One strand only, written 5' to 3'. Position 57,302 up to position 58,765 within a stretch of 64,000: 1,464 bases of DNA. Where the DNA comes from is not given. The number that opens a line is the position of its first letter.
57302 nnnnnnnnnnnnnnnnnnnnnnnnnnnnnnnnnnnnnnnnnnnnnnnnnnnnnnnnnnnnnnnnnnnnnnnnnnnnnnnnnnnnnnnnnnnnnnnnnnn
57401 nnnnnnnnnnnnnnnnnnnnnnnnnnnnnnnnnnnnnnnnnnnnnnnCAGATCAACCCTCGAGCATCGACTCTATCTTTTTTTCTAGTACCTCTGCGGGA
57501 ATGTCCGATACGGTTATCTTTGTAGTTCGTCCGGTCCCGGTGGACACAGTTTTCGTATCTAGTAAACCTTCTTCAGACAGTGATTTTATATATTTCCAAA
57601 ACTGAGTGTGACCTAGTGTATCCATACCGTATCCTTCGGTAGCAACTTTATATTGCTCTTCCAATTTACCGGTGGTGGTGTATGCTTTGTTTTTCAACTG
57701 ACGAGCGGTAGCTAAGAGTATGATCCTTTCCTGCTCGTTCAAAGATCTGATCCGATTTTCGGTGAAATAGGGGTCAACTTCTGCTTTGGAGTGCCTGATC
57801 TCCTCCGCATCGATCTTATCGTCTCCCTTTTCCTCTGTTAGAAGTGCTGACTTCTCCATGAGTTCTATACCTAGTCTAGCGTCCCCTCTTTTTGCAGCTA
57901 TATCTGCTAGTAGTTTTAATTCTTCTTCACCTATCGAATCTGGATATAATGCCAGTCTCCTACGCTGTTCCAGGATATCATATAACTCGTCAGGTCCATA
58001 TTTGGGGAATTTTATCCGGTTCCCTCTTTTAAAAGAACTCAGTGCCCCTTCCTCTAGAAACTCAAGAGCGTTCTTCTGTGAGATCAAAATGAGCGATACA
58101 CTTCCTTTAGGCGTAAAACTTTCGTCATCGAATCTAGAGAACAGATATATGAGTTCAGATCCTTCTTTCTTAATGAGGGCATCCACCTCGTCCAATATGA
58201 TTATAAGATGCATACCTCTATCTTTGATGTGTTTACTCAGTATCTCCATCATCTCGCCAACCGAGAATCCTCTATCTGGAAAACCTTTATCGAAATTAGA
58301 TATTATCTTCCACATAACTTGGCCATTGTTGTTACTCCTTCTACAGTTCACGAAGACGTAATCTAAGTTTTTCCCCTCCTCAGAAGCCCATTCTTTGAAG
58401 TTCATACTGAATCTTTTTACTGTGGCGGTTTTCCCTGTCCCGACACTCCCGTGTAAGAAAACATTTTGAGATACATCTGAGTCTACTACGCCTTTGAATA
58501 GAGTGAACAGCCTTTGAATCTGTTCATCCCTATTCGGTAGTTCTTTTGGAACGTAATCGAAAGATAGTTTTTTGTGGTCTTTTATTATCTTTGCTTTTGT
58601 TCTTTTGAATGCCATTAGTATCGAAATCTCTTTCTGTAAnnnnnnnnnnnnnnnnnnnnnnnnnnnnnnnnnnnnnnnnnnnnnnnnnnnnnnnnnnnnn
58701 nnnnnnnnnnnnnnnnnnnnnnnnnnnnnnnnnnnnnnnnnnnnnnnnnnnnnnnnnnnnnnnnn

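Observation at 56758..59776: Orc1/Cdc6 embedded in a tight three-gene operon with a coiled-coil/bactofilin-like/zinc-ribbon protein and a membrane-anchored protein; no adjacent ORB-type origin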

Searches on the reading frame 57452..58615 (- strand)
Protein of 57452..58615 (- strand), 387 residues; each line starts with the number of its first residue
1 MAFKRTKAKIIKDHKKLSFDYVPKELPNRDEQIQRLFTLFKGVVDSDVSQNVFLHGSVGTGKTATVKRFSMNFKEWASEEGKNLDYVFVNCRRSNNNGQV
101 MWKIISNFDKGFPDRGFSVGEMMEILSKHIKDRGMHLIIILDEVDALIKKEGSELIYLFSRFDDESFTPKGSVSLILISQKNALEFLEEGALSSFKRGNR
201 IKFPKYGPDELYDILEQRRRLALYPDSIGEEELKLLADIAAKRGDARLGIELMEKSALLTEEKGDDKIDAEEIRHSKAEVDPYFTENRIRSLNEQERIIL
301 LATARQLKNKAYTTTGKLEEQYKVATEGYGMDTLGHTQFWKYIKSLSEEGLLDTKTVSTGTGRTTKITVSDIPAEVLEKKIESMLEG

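Call 3: search_protein_families(library=pfam, proteins=[window:57452-58615:-], max_evalue=0.1)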
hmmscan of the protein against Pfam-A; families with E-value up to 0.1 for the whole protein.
window:57452-58615:- (387 aa): 15 families
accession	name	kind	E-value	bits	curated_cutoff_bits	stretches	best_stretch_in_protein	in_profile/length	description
PF22703.2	Cdc6_lid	-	2.9e-18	65.9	27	1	213-277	2-67/68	Cdc6 AAA+ ATPase-type lid domain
PF09079.17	Cdc6_C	-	4.8e-18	65.4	25.1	1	288-378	2-95/96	CDC6, C terminal winged helix domain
PF13401.12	AAA_22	-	5.7e-14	53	27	1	51-185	7-128/130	AAA domain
PF13191.12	AAA_16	-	1.5e-08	35.7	32.6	1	26-76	2-51/167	AAA ATPase domain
PF00004.35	AAA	-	4.4e-06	27.6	21.2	1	52-154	1-87/131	ATPase family associated with various cellular activities (AAA)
PF01637.24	ATPase_2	-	1.1e-05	25.8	33.2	1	28-162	3-138/225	ATPase domain predominantly from Archaea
PF05621.17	TniB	-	1.1e-05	25.4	22.4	1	31-149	18-133/189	Bacterial TniB protein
PF05729.18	NACHT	-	4.9e-05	23.6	26.7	1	52-152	3-98/167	NACHT domain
PF05673.19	DUF815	-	0.0045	16.6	23.8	1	24-74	28-78/249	Protein of unknown function (DUF815)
PF24389.1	ORC-CDC6-like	-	0.009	15.2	27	1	29-90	12-77/571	ORC-CDC6-like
PF24883.2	NPHP3_N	-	0.022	15.4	24.8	0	45-96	17-65/164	Nephrocystin 3, N-terminal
PF00270.35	DEAD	-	0.027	14.6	26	0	138-168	120-147/167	DEAD/DEAH box helicase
PF12775.13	AAA_7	-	0.031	14.3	25.8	1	49-74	33-58/181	P-loop containing dynein motor region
PF00931.28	NB-ARC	-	0.078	12.7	23.5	0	46-144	15-109/248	NB-ARC domain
PF07728.20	AAA_5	-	0.095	13.1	22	0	51-107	1-49/139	AAA domain (dynein-related subfamily)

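Call 8: find_encoding_contigs(protein=window:57452-58615:-, flank=10000, max_places=6)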
Protein window:57452-58615:- (387 aa): 3 contigs read that carry it; 2 places shown.
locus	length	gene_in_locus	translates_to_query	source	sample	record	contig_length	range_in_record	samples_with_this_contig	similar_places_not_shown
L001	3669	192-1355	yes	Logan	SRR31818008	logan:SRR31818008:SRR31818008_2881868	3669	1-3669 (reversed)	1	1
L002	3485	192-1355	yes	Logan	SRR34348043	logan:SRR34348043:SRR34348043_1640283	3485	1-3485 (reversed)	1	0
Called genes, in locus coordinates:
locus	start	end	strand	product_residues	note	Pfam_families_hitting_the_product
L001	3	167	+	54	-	?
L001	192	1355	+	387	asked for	PF05621:TniB (weak), PF13191:AAA_16 (weak), PF01637:ATPase_2 (faint), PF13401:AAA_22, PF00004:AAA (weak), PF22703:Cdc6_lid, PF09079:WHD_Cdc6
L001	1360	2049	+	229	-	-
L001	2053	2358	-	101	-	-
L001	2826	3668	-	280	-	?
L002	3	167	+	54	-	?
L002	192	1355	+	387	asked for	PF05621:TniB (weak), PF13191:AAA_16 (weak), PF01637:ATPase_2 (faint), PF13401:AAA_22, PF00004:AAA (weak), PF22703:Cdc6_lid, PF09079:WHD_Cdc6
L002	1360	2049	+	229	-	-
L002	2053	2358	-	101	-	-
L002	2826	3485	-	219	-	?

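Call 14: find_related_loci(query=window:57452-58615:-, collection=genome_contigs, flank=8000)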
Query window:57452-58615:- (387 aa) in genome_contigs; peptide patterns used: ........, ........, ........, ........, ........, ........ (x = any residue, [..] = any of these).
114 stretches matched a pattern; 25 encode a relative of the query (tblastn E <= 1e-3); 24 distinct loci.
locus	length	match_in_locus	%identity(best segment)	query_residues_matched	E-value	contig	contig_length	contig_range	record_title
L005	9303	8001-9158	86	1-386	0e+0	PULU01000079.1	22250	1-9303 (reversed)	MAG: Thermoplasmata archaeon isolate B1Sed10_34 B1-Sed10-C2204, whole genome shotgun sequence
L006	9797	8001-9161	84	1-387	0e+0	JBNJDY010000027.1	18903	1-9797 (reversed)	MAG: Thermoplasmatota archaeon isolate Y23_30dBSe4.bin.148 NODE_2339_length_18903_cov_22.370613, whole genome shotgun se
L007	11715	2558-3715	83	1-386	0e+0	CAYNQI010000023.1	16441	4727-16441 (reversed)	MAG TPA_asm: uncultured Thermoplasmata archaeon isolate binchicken_co32_338 genome assembly, contig: NODE_5553_length_16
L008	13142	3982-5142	82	1-387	0e+0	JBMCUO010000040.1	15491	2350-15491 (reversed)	MAG: Candidatus Saliniplasma sp. isolate D4M11_23 NODE_2014_length_15491_cov_10.215859, whole genome shotgun sequence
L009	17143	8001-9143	65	1-381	1e-176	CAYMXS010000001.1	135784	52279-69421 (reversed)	MAG TPA_asm: uncultured Thermoplasmata archaeon isolate ERP127260_co1_112 genome assembly, contig: NODE_13_length_135784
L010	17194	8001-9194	55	1-386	1e-142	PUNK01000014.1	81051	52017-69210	MAG: Thermoplasmata archaeon isolate B1Sed10_191R1 B1-Sed10-C98, whole genome shotgun sequence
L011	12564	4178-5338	84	1-387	0e+0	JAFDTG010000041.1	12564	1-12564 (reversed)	MAG: Candidatus Saliniplasma halalkaliphilum isolate HAP6 k141_525929_length_12564_cov_44.9661, whole genome shotgun seq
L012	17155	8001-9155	48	2-385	5e-117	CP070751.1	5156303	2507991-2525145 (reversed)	MAG: Thermoplasmata archaeon isolate bin33 chromosome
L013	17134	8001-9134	48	10-386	3e-114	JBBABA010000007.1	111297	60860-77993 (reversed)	MAG: Thermoplasmata archaeon isolate SO_2017_GW3_8 scaffold_32_c2_OW296A_2017, whole genome shotgun sequence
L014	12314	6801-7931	48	10-381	1e-113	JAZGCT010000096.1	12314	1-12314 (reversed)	MAG: Thermoplasmata archaeon isolate SCS3bin.24 SCS3bin.24_96, whole genome shotgun sequence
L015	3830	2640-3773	49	10-385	6e-115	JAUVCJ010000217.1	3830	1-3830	MAG: Thermoplasmatota archaeon isolate CSMAG_268 CSMAG_268_k141_4655004_length_3830_cov_6.0000, whole genome shotgun seq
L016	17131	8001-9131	47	10-381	2e-111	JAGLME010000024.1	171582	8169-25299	MAG: Thermoplasmata archaeon isolate RS_5_45 ROV157_5.bin.45.fa_24, whole genome shotgun sequence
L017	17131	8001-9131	47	10-381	7e-112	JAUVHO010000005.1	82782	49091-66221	MAG: Methanomassiliicoccales archaeon isolate CSMAG_404 CSMAG_404_k141_192005_length_82782_cov_10.8981, whole genome sho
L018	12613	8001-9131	47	10-381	7e-110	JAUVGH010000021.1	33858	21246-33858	MAG: Methanomassiliicoccales archaeon isolate CSMAG_371 CSMAG_371_k141_2180632_length_33858_cov_10.0000, whole genome sh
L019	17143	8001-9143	48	8-387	6e-109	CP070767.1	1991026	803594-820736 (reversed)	MAG: Methanobacteriota archaeon isolate bin24 chromosome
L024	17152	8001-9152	41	3-387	2e-99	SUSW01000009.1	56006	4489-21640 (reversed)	MAG: Thermoplasmata archaeon isolate SIG4 k141_120617, whole genome shotgun sequence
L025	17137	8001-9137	41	8-386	8e-99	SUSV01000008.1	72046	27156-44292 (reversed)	MAG: Thermoplasmata archaeon isolate SIG3 NODE_610_length_72046_cov_13.668802, whole genome shotgun sequence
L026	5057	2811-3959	39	3-386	9e-90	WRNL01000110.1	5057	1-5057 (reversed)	MAG: Methanomassiliicoccaceae archaeon isolate Th196P4bin4 JGI24702J35022_10010960, whole genome shotgun sequence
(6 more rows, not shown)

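Call 18: search_protein_families(library=pfam, proteins=[L016:6862-7884:+, L016:9148-9678:+, L016:9717-10424:+, L016:6343-6849:+, L024:9178-10104:+, L026:1843-2805:+, L026:4011-5057:+, L012:7349-7882:+, L025:6535-7761:+, L013:9550-10122:+], max_evalue=0.05)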
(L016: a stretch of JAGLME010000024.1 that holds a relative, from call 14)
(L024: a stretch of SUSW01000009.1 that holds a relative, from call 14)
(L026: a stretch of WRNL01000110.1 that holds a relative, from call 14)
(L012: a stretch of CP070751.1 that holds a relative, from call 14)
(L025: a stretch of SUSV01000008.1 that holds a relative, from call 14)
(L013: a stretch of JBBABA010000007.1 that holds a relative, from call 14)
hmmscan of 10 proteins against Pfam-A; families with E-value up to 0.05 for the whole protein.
L016:6862-7884:+ (340 aa): 1 family
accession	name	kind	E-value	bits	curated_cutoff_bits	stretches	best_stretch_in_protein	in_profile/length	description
PF01784.24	DUF34_NIF3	-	5.7e-08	33.1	23.4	1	223-328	137-247/256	Duf34/NIF3 (NGG1p interacting factor 3)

L016:9148-9678:+ (176 aa): 1 family
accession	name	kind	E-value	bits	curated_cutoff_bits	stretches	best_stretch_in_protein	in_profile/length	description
PF05763.18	DUF835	-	5.2e-31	107.7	33.1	1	21-150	3-134/136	Protein of unknown function (DUF835)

L016:9717-10424:+ (235 aa): 2 families
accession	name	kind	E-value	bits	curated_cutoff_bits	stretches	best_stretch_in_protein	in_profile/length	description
PF13742.12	tRNA_anti_2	-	7.6e-08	32.9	27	1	147-231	18-94/95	OB-fold nucleic acid binding domain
PF01336.31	tRNA_anti-codon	-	0.001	19.4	27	0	72-119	24-71/75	OB-fold nucleic acid binding domain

L016:6343-6849:+ (168 aa): 0 families

L024:9178-10104:+ (308 aa): 5 families
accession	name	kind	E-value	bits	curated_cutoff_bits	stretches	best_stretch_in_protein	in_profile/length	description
PF01171.26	ATP_bind_3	-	2.1e-12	47.6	27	1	49-238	1-179/182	PP-loop family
PF22082.2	TtuA_LIM_N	-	6.7e-10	39.3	27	1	2-26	1-25/26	2-thiouridine synthetase TtuA, N-terminal LIM domain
PF01507.26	PAPS_reduct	-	0.0063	17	22.5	1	49-87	1-34/175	Phosphoadenosine phosphosulfate reductase domain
PF03054.22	tRNA_Me_trans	-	0.0071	16.5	20.6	1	49-163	2-127/202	tRNA methyl transferase HUP domain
PF02540.23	NAD_synthase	-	0.02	14.5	21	1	33-80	4-51/242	NAD synthase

L026:1843-2805:+ (320 aa): 1 family
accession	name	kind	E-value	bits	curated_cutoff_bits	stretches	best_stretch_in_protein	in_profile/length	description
PF01784.24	DUF34_NIF3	-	0.0073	16.4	23.4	0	221-303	158-237/256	Duf34/NIF3 (NGG1p interacting factor 3)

L026:4011-5057:+ (349 aa): 0 families

L012:7349-7882:+ (177 aa): 0 families

L025:6535-7761:+ (408 aa): 7 families
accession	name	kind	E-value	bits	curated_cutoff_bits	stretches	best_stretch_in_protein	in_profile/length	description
PF13173.12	AAA_14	-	6.5e-32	110.7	27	1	23-151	4-128/129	AAA domain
PF13635.12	DUF4143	-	2.7e-12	47.2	28.1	1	203-350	2-157/160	Domain of unknown function (DUF4143)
PF01637.24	ATPase_2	-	1.7e-05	25.2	33.2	1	6-87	4-87/225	ATPase domain predominantly from Archaea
PF13401.12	AAA_22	-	0.0038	18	27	0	23-120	7-122/130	AAA domain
PF01443.25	Viral_helicase1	-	0.0068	16.7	21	1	28-104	5-76/228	Viral superfamily 1 RNA helicase core domain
PF00910.28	RNA_helicase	-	0.013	16.4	21.5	1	25-58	2-36/105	RNA helicase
PF25199.1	nSTAND_NTPase5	-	0.027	14.8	34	0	25-116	45-126/145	Novel STAND NTPase 5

L013:9550-10122:+ (190 aa): 2 families
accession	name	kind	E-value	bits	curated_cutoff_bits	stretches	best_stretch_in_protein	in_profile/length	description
PF01949.23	Endo_dU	-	4.2e-57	192.9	32.7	1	4-181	2-181/182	Endonuclease dU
PF11201.13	DUF2982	-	0.0056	16.7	25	1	119-164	16-61/151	Protein of unknown function (DUF2982)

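Call 36: search_solved_structures(query=window:57452-58615:-, max_evalue=0.00001)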
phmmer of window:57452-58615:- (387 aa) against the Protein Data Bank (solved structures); distinct sequences matched with E-value up to 0.00001: 21.
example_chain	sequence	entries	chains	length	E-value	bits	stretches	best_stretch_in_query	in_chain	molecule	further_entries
2qby_A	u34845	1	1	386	4.5e-44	154.3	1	13-369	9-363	Cell division control protein 6 homolog 1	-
1fnn_A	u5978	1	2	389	8.3e-42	146.9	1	10-384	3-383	CELL DIVISION CONTROL PROTEIN 6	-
2v1u_A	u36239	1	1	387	8.1e-36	127.2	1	8-369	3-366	CELL DIVISION CONTROL PROTEIN 6 HOMOLOG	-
1w5s_A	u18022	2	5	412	6.8e-26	94.5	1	9-385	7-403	ORIGIN RECOGNITION COMPLEX SUBUNIT 2 ORC2 | ORC2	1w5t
2qby_B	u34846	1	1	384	1.8e-18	70.1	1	21-269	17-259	Cell division control protein 6 homolog 3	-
7jgr_G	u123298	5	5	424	2e-14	56.8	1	24-278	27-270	Cell division control protein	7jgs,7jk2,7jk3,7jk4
4xgc_A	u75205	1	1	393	3.3e-11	46.2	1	8-310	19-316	Origin recognition complex subunit 1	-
7jgr_A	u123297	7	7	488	5.7e-11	45.4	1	8-310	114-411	Origin recognition complex subunit 1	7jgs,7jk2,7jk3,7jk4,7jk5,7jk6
5uj7_A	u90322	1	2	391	1.2e-09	41.1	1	15-294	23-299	Origin recognition complex subunit 1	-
7jpo_A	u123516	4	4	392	1.2e-09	41.1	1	15-294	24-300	Origin recognition complex subunit 1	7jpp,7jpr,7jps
5ujm_A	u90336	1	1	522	2.8e-09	39.9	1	15-294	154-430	Origin recognition complex subunit 1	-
8rwv_F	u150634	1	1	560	5.6e-09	38.9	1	20-263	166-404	Cell division control protein 6 homolog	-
8s0e_G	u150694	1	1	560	5.7e-09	38.9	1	20-263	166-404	Cell division control protein 6 homolog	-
7ctf_A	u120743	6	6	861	7.9e-09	38.4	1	15-294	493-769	Origin recognition complex subunit 1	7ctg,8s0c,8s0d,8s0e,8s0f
8rwv_A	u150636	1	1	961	9.7e-09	38.1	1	15-294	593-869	Origin recognition complex subunit 1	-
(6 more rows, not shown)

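Call 37: search_protein_families(library=ncbifam, proteins=[window:57452-58615:-], max_evalue=0.01)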
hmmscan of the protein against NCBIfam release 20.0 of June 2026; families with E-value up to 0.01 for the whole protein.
window:57452-58615:- (387 aa): 5 families
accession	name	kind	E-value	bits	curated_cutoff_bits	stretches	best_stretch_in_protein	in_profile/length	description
TIGR02928.1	TIGR02928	subfamily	7.2e-80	268.6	181.3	1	10-367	1-364/366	orc1/cdc6 family replication initiation protein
NF001623.0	PRK00411.1-1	equivalog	1.6e-72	244.5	311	1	7-385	14-403/411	ORC1-type DNA replication protein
NF001625.0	PRK00411.1-3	equivalog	3.2e-61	207.3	501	1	7-376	17-389/415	ORC1-type DNA replication protein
NF001624.0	PRK00411.1-2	subfamily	6.7e-51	173.3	354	1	10-376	13-368/374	ORC1-type DNA replication protein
NF001626.0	PRK00411.1-5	equivalog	1.3e-34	119.6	417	1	9-378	15-372/374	ORC1-type DNA replication protein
